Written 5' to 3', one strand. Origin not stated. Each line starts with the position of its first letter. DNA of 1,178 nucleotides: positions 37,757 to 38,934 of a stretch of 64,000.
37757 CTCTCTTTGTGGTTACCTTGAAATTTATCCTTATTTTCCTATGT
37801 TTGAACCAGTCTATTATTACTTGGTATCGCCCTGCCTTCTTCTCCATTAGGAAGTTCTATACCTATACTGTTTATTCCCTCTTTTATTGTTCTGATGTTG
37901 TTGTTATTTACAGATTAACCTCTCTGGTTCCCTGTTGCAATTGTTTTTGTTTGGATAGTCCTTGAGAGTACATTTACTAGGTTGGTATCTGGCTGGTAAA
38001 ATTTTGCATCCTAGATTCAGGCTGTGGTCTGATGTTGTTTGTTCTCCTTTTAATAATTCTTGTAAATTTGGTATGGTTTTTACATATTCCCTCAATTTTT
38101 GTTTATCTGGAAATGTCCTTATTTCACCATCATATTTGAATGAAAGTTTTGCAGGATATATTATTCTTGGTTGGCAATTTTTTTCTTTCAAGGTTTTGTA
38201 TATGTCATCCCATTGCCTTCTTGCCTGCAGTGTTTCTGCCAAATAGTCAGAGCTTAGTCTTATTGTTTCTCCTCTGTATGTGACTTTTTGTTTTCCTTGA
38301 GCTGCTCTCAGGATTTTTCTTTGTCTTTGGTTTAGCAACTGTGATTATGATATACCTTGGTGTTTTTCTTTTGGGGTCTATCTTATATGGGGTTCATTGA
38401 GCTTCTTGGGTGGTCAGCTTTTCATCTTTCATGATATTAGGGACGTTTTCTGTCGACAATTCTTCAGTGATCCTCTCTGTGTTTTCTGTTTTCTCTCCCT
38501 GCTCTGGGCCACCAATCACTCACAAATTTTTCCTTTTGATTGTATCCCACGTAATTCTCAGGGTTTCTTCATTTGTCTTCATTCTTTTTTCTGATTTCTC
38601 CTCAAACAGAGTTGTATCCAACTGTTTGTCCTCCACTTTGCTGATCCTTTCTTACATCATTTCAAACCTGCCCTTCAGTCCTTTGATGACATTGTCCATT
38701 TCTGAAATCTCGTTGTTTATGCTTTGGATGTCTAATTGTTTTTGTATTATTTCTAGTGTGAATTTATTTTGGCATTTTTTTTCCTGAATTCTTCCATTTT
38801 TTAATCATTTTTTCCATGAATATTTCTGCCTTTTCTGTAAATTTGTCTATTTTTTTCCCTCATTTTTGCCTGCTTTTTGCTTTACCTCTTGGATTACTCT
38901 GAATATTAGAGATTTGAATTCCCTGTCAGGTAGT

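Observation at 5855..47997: Satellites A and B appear to be distantly related families in opposite orientation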

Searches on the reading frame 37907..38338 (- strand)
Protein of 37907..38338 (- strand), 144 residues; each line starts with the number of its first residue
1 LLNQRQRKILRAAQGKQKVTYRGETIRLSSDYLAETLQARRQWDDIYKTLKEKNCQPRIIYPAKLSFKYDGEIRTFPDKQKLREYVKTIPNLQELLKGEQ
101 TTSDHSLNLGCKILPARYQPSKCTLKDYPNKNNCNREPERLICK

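Call 41: search_protein_families(library=pfam, proteins=[window:37907-38338:-], max_evalue=0.01)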
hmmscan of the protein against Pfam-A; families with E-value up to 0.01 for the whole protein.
window:37907-38338:- (144 aa): 1 family
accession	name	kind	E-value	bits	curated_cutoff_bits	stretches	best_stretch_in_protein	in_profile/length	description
PF17490.7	Tnp_22_dsRBD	-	9.5e-27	93.3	22.2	1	34-97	1-64/65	L1 transposable element dsRBD-like domain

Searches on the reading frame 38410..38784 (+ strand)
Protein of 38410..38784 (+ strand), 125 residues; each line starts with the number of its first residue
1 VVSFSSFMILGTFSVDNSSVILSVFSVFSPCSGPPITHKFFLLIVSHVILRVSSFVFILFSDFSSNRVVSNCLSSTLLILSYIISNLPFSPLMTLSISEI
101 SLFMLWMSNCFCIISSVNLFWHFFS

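Call 41: search_protein_families(library=pfam, proteins=[window:38410-38784:+], max_evalue=0.01)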
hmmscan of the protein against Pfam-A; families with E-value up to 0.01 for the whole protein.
window:38410-38784:+ (125 aa): 1 family
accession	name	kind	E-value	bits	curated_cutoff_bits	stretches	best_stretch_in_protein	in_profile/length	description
PF07187.16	DUF1405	-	0.0078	16.7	25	1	32-109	75-154/160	Protein of unknown function (DUF1405)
